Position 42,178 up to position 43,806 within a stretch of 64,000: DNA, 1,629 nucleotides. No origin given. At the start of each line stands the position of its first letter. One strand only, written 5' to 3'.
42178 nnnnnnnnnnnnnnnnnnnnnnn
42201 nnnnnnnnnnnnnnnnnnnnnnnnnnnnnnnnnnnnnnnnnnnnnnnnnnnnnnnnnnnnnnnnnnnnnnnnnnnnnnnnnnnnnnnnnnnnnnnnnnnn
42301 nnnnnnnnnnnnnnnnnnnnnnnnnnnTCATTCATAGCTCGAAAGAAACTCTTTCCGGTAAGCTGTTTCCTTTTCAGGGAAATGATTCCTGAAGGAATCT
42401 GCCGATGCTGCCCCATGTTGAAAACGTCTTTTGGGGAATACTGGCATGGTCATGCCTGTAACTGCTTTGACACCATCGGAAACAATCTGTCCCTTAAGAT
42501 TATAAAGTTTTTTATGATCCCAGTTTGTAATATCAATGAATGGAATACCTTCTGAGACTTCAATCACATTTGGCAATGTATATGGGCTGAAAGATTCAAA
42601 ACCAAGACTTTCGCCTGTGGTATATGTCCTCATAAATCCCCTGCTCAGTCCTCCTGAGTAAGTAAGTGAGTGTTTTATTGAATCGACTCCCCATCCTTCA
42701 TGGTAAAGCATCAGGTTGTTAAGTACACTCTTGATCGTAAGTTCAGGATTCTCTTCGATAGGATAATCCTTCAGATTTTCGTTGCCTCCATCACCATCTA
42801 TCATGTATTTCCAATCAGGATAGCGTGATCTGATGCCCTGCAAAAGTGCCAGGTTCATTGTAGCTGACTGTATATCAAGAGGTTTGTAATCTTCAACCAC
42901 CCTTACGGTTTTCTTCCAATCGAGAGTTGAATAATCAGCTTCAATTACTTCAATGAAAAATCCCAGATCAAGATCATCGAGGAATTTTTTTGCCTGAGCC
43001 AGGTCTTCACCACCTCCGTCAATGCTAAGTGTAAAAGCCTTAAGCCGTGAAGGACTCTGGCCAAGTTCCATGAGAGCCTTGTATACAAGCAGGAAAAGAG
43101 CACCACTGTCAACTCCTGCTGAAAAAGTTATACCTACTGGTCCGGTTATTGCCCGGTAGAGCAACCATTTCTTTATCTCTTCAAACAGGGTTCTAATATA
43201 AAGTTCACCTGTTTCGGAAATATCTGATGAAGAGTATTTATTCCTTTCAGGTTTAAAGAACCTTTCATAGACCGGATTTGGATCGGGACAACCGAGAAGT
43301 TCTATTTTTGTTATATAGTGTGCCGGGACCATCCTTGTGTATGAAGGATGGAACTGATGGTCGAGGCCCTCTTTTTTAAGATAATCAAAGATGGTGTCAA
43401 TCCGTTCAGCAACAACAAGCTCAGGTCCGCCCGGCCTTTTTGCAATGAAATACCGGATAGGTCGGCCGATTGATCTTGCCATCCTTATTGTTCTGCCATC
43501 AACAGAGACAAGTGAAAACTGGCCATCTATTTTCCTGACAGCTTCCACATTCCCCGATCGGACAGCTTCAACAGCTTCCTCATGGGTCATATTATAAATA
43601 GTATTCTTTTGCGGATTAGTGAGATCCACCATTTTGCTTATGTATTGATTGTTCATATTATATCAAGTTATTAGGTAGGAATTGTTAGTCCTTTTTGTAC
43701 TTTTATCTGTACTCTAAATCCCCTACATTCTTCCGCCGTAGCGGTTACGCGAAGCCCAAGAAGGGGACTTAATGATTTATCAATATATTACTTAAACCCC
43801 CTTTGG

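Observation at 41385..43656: Translationally overlapped pair: Cys-less asparagine-synthetase-like PP-loop enzyme plus unassigned radical SAM enzyme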

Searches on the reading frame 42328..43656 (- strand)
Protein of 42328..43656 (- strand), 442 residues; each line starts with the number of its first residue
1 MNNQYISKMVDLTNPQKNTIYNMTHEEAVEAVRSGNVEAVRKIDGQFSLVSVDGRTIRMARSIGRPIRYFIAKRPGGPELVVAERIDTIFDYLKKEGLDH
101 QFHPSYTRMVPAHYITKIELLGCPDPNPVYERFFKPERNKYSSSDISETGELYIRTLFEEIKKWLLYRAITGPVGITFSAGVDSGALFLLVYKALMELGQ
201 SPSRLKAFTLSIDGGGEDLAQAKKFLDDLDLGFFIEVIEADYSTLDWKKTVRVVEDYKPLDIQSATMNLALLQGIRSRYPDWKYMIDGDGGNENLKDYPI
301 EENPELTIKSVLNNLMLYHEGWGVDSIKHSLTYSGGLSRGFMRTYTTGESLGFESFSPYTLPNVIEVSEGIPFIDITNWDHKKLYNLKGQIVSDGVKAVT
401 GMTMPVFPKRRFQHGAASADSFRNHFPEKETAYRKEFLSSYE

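Call 3: search_protein_families(library=pfam, proteins=[window:42328-43656:-], max_evalue=0.1)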
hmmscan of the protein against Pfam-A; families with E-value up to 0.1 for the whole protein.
window:42328-43656:- (442 aa): 1 family
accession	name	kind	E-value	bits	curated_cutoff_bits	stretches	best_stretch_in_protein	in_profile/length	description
PF00733.27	Asn_synthase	-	5.1e-08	33.4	21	1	172-304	18-141/354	Asparagine synthase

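Call 4: search_protein_families(library=ncbifam, proteins=[window:42328-43656:-], max_evalue=0.1)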
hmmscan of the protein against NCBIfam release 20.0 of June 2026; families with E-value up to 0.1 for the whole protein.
window:42328-43656:- (442 aa): 3 families
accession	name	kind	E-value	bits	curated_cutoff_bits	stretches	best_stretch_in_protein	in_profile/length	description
TIGR01536.1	asn_synth_AEB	equivalog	1.4e-07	30.9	267.1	1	37-299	114-372/517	asparagine synthase (glutamine-hydrolyzing)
NF005316.0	PRK06850.1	equivalog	0.0041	16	536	1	152-213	12-71/505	hypothetical protein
TIGR03183.1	DNA_S_dndC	equivalog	0.053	12.4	290.4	1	159-213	3-55/447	DNA phosphorothioation system sulfurtransferase DndC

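Call 7: search_solved_structures(query=window:42328-43656:-, max_evalue=1, show_alignments=2)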
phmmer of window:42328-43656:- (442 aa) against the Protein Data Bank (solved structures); distinct sequences matched with E-value up to 1: 1.
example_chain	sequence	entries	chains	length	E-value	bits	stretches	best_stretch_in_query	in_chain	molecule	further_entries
8snb_7Q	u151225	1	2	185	0.53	12.3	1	95-165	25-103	TEPP protein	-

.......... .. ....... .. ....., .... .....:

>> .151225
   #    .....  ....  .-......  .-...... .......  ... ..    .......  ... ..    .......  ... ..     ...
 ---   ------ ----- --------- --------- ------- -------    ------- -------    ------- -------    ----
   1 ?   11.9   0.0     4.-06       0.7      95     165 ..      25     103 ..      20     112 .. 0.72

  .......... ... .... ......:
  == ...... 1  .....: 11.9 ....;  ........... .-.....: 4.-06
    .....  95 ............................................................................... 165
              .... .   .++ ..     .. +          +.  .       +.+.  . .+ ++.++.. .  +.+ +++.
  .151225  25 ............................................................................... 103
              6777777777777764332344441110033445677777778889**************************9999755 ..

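Call 9: find_homologous_proteins(query=window:42328-43656:-, max_evalue=0.001)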
Query window:42328-43656:- (442 aa): 8000 proteins with E <= 0.001 among 8000 candidates; the best 120 are listed.
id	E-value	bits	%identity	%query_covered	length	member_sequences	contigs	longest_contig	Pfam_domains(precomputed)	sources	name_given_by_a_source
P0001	0.0e+0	1013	100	100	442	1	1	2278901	PF00733.28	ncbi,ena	-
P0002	2.7e-292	987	97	100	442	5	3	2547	PF00733.28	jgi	jgi:asparagine synthase (glutamine-hydrolysing)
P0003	1.9e-291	984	97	100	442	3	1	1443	PF00733.28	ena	-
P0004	2.7e-287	971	95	100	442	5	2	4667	PF00733.28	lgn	-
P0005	2.6e-284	961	94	100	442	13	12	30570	PF00733.28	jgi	jgi:asparagine synthase (glutamine-hydrolysing)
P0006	1.1e-283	959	93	100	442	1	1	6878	PF00733.28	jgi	jgi:asparagine synthase (glutamine-hydrolysing)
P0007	1.0e-282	956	93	100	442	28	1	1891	PF00733.28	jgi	jgi:asparagine synthase (glutamine-hydrolysing)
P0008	6.7e-282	953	93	100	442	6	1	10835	PF00733.28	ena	-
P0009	1.5e-279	945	92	100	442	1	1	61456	PF00733.28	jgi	jgi:asparagine synthase (glutamine-hydrolysing)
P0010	5.9e-278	940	92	100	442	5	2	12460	PF00733.28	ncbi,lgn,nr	ncbi:MAG TPA: asparagine synthase [Bacteroidales bacterium]|nr:asparagine synthase [Bacteroidales ba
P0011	6.5e-278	940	92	100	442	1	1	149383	PF00733.28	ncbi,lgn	-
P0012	3.0e-276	934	91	100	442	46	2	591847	PF00733.28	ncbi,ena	ncbi:MAG: asparagine synthase-related protein [Bacteroidales bacterium]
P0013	1.5e-273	925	89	100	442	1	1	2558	PF00733.28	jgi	jgi:asparagine synthase (glutamine-hydrolysing)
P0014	1.6e-273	925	89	100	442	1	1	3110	PF00733.28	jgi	jgi:asparagine synthase (glutamine-hydrolysing)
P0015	2.8e-273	924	89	100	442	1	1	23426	PF00733.28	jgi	jgi:asparagine synthase (glutamine-hydrolysing)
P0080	6.7e-250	847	80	100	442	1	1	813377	PF00733.28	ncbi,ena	-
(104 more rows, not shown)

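Call 11: find_encoding_contigs(protein=window:42328-43656:-, flank=10000, max_places=3)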
Protein window:42328-43656:- (442 aa): no gene with exactly this product is on record in the collection.

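Call 12: find_encoding_contigs(protein=P0080, flank=10000, max_places=3)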
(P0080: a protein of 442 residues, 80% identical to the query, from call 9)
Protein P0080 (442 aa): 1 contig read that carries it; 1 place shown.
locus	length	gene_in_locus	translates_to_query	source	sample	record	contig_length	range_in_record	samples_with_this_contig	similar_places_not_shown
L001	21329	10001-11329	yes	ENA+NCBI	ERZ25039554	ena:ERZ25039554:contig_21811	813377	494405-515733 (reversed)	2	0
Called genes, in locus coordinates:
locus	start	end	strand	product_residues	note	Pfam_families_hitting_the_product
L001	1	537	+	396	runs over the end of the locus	-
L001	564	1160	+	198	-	PF01042:Ribonuc_L-PSP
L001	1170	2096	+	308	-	PF13458:Peripla_BP_6, PF01094:ANF_receptor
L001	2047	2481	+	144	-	PF13458:Peripla_BP_6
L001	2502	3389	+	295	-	PF00793:DAHP_synth_1, PF03102:NeuB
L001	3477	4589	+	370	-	PF13458:Peripla_BP_6, PF01094:ANF_receptor, PF13433:Peripla_BP_5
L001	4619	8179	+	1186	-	PF07719:TPR_2 (faint), PF13424:TPR_12 (faint), PF13428:TPR_14 (faint), PF13432:TPR_16 (faint), PF00515:TPR_1, PF14559:TPR_19 (weak), PF13517:FG-GAP_3, PF07593:UnbV_ASPIC, +9 more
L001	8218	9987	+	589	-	PF13517:FG-GAP_3, PF07593:UnbV_ASPIC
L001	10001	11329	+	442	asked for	PF00733:Asn_synthase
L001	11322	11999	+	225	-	PF04055:Radical_SAM (weak)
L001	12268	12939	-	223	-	PF04973:NMN_transporter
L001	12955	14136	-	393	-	PF00593:TonB_dep_Rec_b-barrel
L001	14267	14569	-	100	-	-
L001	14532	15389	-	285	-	PF25020:TTR_TEN1-4 (weak), PF13620:CarboxypepD_reg, PF13715:CarbopepD_reg_2, PF07715:Plug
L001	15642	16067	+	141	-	-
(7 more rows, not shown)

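Call 13: find_encoding_contigs(protein=P0012, flank=10000, max_places=3)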
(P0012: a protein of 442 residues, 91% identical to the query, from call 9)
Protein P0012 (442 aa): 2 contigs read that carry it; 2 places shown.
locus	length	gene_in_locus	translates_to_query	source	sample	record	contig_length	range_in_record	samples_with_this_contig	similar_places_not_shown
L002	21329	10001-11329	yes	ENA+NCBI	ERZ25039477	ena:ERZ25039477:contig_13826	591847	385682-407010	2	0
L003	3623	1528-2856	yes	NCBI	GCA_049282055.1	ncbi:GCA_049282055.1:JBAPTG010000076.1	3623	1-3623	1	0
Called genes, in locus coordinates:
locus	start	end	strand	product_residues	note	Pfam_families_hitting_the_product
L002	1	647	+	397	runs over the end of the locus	PF07494:Reg_prop (faint)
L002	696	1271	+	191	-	PF01042:Ribonuc_L-PSP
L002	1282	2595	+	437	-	PF13433:Peripla_BP_5 (faint), PF13458:Peripla_BP_6, PF01094:ANF_receptor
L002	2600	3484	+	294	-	PF00793:DAHP_synth_1, PF03102:NeuB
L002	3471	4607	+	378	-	PF13458:Peripla_BP_6, PF13433:Peripla_BP_5 (faint), PF01094:ANF_receptor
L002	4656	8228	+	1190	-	PF00515:TPR_1 (faint), PF07719:TPR_2 (faint), PF13424:TPR_12 (faint), PF13428:TPR_14 (faint), PF13181:TPR_8 (faint), PF14559:TPR_19 (weak), PF13517:FG-GAP_3, PF07593:UnbV_ASPIC (weak), +4 more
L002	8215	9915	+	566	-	PF13517:FG-GAP_3, PF07593:UnbV_ASPIC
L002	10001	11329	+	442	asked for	PF00733:Asn_synthase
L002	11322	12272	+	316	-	-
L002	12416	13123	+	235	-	PF13237:Fer4_10 (faint), PF13183:Fer4_8, PF13187:Fer4_9 (weak), PF13534:Fer4_17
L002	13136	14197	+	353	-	PF02754:CCG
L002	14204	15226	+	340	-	PF00070:Pyr_redox, PF00890:FAD_binding_2 (weak), PF01262:AlaDh_PNT_C (weak), PF07992:Pyr_redox_2, PF12831:FAD_oxidored, PF13450:NAD_binding_8, PF03486:HI0933_like (weak), PF13738:Pyr_redox_3 (weak), +4 more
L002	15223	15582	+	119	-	PF13183:Fer4_8, PF13237:Fer4_10 (weak), PF12838:Fer4_7 (weak), PF13187:Fer4_9, PF13534:Fer4_17 (weak)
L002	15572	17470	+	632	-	PF25160:LdpA_Fe-S-bd (faint), PF12838:Fer4_7 (weak), PF13183:Fer4_8, PF13187:Fer4_9 (faint), PF02754:CCG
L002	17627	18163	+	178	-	-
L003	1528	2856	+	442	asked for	PF00733:Asn_synthase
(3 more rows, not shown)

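Call 18: search_protein_representatives(protein=window:42328-43656:-)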
Query: 442 residues. Proteins with E-value up to 0.001 (for the whole library): 735; up to 1e-10: 494; up to 1e-30: 172. The best 150 are listed.
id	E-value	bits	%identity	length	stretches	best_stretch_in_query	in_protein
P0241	1.5e-149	515.0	55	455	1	6-440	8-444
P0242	3.5e-132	457.8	60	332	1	109-441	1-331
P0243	4.5e-106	371.8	61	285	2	177-355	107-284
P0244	2.1e-102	359.7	54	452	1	53-362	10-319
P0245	6.4e-100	351.5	44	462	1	8-421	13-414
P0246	1.1e-94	334.2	90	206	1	196-359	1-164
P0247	1.9e-92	326.9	38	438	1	9-441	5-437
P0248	5.6e-92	325.3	40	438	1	29-423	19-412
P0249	5.4e-86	305.6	55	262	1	4-262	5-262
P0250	2.1e-85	303.7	47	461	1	38-360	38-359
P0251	1.2e-84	301.2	57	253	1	194-439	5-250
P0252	1.7e-79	284.2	65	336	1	190-393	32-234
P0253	7.2e-70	252.5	39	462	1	40-426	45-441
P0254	1.1e-69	251.9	42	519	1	41-394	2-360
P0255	1.3e-66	241.7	66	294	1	254-423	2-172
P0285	7.6e-53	196.4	34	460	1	10-426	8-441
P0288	1.8e-51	191.9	34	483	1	9-430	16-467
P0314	7.3e-46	173.4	29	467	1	9-438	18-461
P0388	4.6e-33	131.2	32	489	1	8-420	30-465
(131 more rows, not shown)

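Call 23: find_related_loci(query=A2, collection=genome_contigs, flank=8000)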
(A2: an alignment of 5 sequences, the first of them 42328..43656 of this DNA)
Query A2 (442 aa) in genome_contigs; peptide patterns used: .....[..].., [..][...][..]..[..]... (x = any residue, [..] = any of these).
600 stretches matched a pattern (row limit reached: there are more); 557 encode a relative of the query (tblastn E <= 1e-3); the best 80 are kept; 80 distinct loci.
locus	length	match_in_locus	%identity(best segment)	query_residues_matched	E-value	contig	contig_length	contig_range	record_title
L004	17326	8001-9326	91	1-442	0e+0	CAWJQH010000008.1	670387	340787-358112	MAG: uncultured Bacteroidales bacterium isolate MFD02979.bin.1.73 genome assembly, contig: contig_63368, whole genome sh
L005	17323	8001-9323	85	1-442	0e+0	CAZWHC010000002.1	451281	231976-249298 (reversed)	MAG TPA_asm: uncultured Rikenellaceae bacterium isolate binchicken_co115_197 genome assembly, contig: NODE_10_length_451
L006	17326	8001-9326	81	1-442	0e+0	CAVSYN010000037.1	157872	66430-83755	MAG: uncultured Bacteroidales bacterium isolate MFD02809.bin.1.200 genome assembly, contig: contig_94916, whole genome s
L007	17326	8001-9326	80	1-442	0e+0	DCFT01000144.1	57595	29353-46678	MAG TPA_asm: Bacteroidales bacterium UBA1797 UBA1797_contig_190, whole genome shotgun sequence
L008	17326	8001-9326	78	1-442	0e+0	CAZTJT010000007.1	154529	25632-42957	MAG TPA_asm: uncultured Rikenellaceae bacterium isolate binchicken_co7_100 genome assembly, contig: NODE_141_length_1545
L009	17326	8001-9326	78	1-442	0e+0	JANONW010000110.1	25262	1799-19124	MAG: Prolixibacteraceae bacterium isolate VAR_43_metabat_282_sub VAR_43_k141_2183806, whole genome shotgun sequence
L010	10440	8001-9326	80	1-442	0e+0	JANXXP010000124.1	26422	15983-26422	MAG: Bacteroidetes bacterium isolate GL140_3_metabat_15_sub GL140_3_k141_404829, whole genome shotgun sequence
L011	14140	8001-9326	78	1-442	0e+0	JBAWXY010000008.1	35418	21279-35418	MAG: Bacteroidota bacterium isolate ELA075 MAG075_8, whole genome shotgun sequence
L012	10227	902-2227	78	1-442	0e+0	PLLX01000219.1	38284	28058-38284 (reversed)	MAG: Bacteroidales bacterium isolate fen_983 73.20120800_E3S.44_contig_305, whole genome shotgun sequence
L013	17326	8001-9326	80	1-442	0e+0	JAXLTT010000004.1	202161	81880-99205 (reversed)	MAG: Bacteroidales bacterium isolate STL-BAC11 C3.122.fa-4, whole genome shotgun sequence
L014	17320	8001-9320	77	3-442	0e+0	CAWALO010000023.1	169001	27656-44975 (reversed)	MAG: uncultured Bacteroidales bacterium isolate MFD04716.bin.2.270 genome assembly, contig: contig_4366, whole genome sh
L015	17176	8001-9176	88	1-392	0e+0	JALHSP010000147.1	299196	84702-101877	MAG: Bacteroidales bacterium isolate PFL1 seq_3977278, whole genome shotgun sequence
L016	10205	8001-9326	77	1-442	0e+0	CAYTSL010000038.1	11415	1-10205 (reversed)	MAG TPA_asm: uncultured Flavobacteriaceae bacterium isolate SRP155585_co2_15 genome assembly, contig: NODE_4022_length_1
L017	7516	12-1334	76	2-442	0e+0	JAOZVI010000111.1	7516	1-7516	MAG: Flavobacteriaceae bacterium isolate GMC9.metabat2.69_sub GMC9_4827_length_7516_cov_15.804316, whole genome shotgun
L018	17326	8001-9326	76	1-442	0e+0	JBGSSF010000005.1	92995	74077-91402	MAG: Bacteroidales bacterium isolate JTS-AC376 k141_172648, whole genome shotgun sequence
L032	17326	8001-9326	74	1-442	0e+0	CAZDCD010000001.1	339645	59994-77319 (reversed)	MAG TPA_asm: uncultured Bacteroidales bacterium isolate binchicken_co129_272 genome assembly, contig: NODE_3_length_3396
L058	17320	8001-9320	60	1-441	0e+0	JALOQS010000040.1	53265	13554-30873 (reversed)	MAG: Pirellula sp. isolate Prado161 scaffold_3396, whole genome shotgun sequence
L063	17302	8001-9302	60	8-442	0e+0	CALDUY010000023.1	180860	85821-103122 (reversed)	MAG: uncultured Gemmataceae bacterium isolate N1_Bin_METABAT__212_1 genome assembly, contig: c_000000311987, whole genom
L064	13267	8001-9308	60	6-442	0e+0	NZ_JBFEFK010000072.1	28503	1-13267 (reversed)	Maioricimonas sp. JC845 72, whole genome shotgun sequence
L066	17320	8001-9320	59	2-442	0e+0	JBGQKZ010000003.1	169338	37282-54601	MAG: Gemmataceae bacterium isolate OBJ2_061818_050_5 k141_3727170_length_169338_cov_23.9944, whole genome shotgun sequen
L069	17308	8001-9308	59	1-437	0e+0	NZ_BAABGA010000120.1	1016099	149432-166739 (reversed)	Novipirellula rosea strain JCM 17759 sequence120, whole genome shotgun sequence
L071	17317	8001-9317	59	2-441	0e+0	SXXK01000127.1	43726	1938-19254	MAG: Planctomyces sp. isolate F1-20-MAGs055 F1-20__c186665, whole genome shotgun sequence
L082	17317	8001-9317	59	2-441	0e+0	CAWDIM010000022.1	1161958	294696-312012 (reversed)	MAG: uncultured Planctomycetota bacterium isolate MFD04716.bin.2.187 genome assembly, contig: contig_6537, whole genome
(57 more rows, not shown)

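Call 29: search_protein_families(library=pfam, proteins=[L069:10253-11812:+, L032:4758-5927:+, L071:6645-7901:+], max_evalue=0.01)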
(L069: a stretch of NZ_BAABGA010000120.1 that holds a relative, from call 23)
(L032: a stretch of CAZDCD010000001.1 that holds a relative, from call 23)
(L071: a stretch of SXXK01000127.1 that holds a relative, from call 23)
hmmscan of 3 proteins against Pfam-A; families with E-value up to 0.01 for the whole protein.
L069:10253-11812:+ (519 aa): 13 families
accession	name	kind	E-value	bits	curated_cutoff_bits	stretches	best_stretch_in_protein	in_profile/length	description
PF04820.20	Trp_halogenase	-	7.8e-17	61.7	21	2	142-406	158-383/458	Tryptophan halogenase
PF01266.30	DAO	-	8.4e-09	35.8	27.9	1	18-209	1-214/353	FAD dependent oxidoreductase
PF01494.25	FAD_binding_3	-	3.2e-07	30.3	22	1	17-50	2-35/349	FAD binding domain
PF13450.12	NAD_binding_8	-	3.4e-05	24.5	21.9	1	21-56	1-36/68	NAD(P)-binding Rossmann-like domain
PF07992.20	Pyr_redox_2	-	4.2e-05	23.5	26.1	1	17-54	1-39/291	Pyridine nucleotide-disulphide oxidoreductase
PF00996.24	GDI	-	5.7e-05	22.3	23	1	15-92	3-72/436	GDP dissociation inhibitor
PF00070.33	Pyr_redox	-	8.5e-05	23.4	22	1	19-52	2-35/82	Pyridine nucleotide-disulphide oxidoreductase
PF03486.20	HI0933_like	-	0.00013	21.9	50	0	18-50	2-34/244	HI0933-like protein Rossmann domain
PF00890.30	FAD_binding_2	-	0.00016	21.4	20.4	1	18-50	1-33/414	FAD binding domain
PF12831.13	FAD_oxidored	-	0.00042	20.2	27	0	18-49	1-32/416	FAD dependent oxidoreductase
PF05834.18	Lycopene_cycl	-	0.00059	19.4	23.4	1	18-53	1-38/380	Lycopene cyclase protein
PF02737.24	3HCDH_N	-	0.002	18.5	22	1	19-50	2-33/180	3-hydroxyacyl-CoA dehydrogenase, NAD binding domain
PF03721.20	UDPG_MGDP_dh_N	-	0.0029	17.6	27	1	19-73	3-57/187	UDP-glucose/GDP-mannose dehydrogenase family, NAD binding domain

L032:4758-5927:+ (389 aa): 2 families
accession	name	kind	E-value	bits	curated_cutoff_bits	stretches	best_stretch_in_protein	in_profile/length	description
PF21168.2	FkbO_Hyg5-like_N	-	1.5e-12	48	27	1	127-227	23-122/122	Chorismatase FkbO/Hyg5-like, N-terminal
PF01042.26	Ribonuc_L-PSP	-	5.2e-06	26.9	27.3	0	280-384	19-117/121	Endoribonuclease L-PSP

L071:6645-7901:+ (418 aa): 7 families
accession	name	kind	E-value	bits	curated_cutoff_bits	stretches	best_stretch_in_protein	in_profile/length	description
PF05958.17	tRNA_U5-meth_tr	-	1.9e-19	70.4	23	1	244-407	176-350/357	tRNA (Uracil-5-)-methyltransferase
PF13847.12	Methyltransf_31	-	1.4e-08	35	27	1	274-375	7-113/145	Methyltransferase domain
PF05175.20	MTS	-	5.5e-08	33.1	23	1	270-361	31-121/170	Methyltransferase small domain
PF13649.12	Methyltransf_25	-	7e-08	33.5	27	1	274-345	1-71/97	Methyltransferase domain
PF03602.21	Cons_hypoth95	-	6.7e-06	26.3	24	1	273-351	44-126/182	Conserved hypothetical protein 95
PF09445.16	Methyltransf_15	-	0.00039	20.5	22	1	274-351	4-84/165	RNA cap guanine-N2 methyltransferase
PF08241.18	Methyltransf_11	-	0.0022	19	21.2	1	275-345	1-67/95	Methyltransferase domain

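Call 30: search_protein_families(library=ncbifam, proteins=[L069:10253-11812:+, L032:4758-5927:+], max_evalue=0.001)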
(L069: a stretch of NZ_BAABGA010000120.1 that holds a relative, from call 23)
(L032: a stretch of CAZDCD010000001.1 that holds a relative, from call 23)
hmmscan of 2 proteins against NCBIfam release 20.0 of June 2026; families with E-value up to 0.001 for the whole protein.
L069:10253-11812:+ (519 aa): 46 families (the best 25 are shown)
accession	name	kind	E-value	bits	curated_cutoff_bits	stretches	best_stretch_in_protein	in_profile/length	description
NF049967.1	QhpG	equivalog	5.2e-23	81.6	240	2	141-367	84-278/423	flavin-dependent monooxygenase QhpG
NF033113.0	halo_ClmS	equivalog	1e-20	73.8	900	2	138-368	103-315/570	chloramphenicol-biosynthetic FADH2-dependent halogenase CmlS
TIGR02032.1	GG-red-SF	subfamily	5.3e-17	62.4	158.8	2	17-53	1-37/297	geranylgeranyl reductase family protein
NF038174.1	maturase_GoxB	equivalog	5.4e-17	61.9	400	2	18-78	2-62/358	glycine oxidase maturase GoxB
NF038171.1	maturase_LodB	equivalog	3.1e-14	52.8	400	1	136-397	94-333/361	lysine-epsilon-oxidase maturase LodB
NF008519.0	PRK11445.1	equivalog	3.8e-08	33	303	1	15-50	2-36/355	FAD-binding protein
NF041080.1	DGGGPL_reductase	equivalog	5.9e-07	28.7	580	1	16-52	1-37/447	digeranylgeranylglycerophospholipid reductase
TIGR01790.1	carotene-cycl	subfamily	8.7e-07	28.4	209.5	0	18-49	1-32/387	lycopene cyclase family protein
NF045655.1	MkRedMenJ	equivalog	9.6e-07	28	700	1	16-70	4-59/406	menaquinone reductase MenJ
NF004829.0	PRK06183.1-3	subfamily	3.5e-06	26.1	390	1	13-50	5-42/520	bifunctional 3-(3-hydroxy-phenyl)propionate/3-hydroxycinnamic acid hydroxylase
NF003607.0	PRK05257.2-3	equivalog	4.2e-06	25.7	734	0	145-211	193-260/497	malate:quinone oxidoreductase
NF003585.0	PRK05249.1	equivalog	5e-06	25.4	465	1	14-49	4-39/464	Si-specific NAD(P)(+) transhydrogenase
NF004832.0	PRK06184.1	subfamily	9.7e-06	24.6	476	1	14-52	4-42/506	hypothetical protein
NF002480.1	PRK01747.1-1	equivalog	1.2e-05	24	540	1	12-63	244-293/645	bifunctional tRNA (5-methylaminomethyl-2-thiouridine)(34)-methyltransferase MnmC2/FAD-dependent 5-carboxymethylaminomethyl-2-thiouridine(34)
NF005951.1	PRK08020.1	equivalog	1.5e-05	24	590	1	16-54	2-40/388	3-demethoxyubiquinol 3-hydroxylase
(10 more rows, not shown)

L032:4758-5927:+ (389 aa): 1 family
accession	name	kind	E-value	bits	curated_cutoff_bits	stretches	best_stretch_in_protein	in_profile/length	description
TIGR04444.1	chori_FkbO_Hyg5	subfamily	3.7e-36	125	325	1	161-384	94-309/311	FkbO/Hyg5 family chorismatase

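Call 72: find_encoding_contigs(protein=P0247, flank=10000, max_places=3)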
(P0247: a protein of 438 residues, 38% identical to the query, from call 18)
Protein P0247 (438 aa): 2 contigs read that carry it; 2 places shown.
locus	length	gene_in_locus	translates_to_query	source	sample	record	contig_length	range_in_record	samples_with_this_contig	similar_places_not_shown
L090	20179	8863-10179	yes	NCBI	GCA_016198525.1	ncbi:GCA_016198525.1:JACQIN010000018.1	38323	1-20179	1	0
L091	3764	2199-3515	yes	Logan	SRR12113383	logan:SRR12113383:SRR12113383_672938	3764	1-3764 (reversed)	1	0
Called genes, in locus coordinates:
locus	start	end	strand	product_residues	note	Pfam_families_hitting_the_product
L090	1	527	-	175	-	PF05635:23S_rRNA_IVP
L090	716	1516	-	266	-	PF01930:Cas_Cas4 (faint), PF12705:PDDEXK_1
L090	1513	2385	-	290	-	PF04434:SWIM (weak)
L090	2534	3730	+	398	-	PF02534:T4SS-DNA_transf (faint), PF10412:TrwB_AAD_bind, PF01935:DUF87 (weak), PF12696:TraG-D_C (weak)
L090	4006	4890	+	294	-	PF02653:BPD_transp_2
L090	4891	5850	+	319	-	PF02653:BPD_transp_2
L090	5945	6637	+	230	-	PF00005:ABC_tran, PF02463:SMC_N (faint), PF13304:AAA_21 (faint), PF13555:AAA_29 (weak), PF13476:AAA_23 (weak), PF12399:BCA_ABC_TP_C (weak)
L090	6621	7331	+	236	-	PF00005:ABC_tran, PF13304:AAA_21 (faint)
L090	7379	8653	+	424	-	PF13433:Peripla_BP_5, PF13458:Peripla_BP_6, PF01094:ANF_receptor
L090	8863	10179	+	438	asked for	PF00733:Asn_synthase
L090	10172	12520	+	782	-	-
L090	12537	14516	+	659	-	PF00158:Sigma54_activat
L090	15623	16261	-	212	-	PF01965:DJ-1_PfpI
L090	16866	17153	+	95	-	-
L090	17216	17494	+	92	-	-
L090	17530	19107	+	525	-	-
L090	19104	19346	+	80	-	-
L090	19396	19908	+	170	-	-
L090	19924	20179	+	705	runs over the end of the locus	-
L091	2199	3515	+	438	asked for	PF00733:Asn_synthase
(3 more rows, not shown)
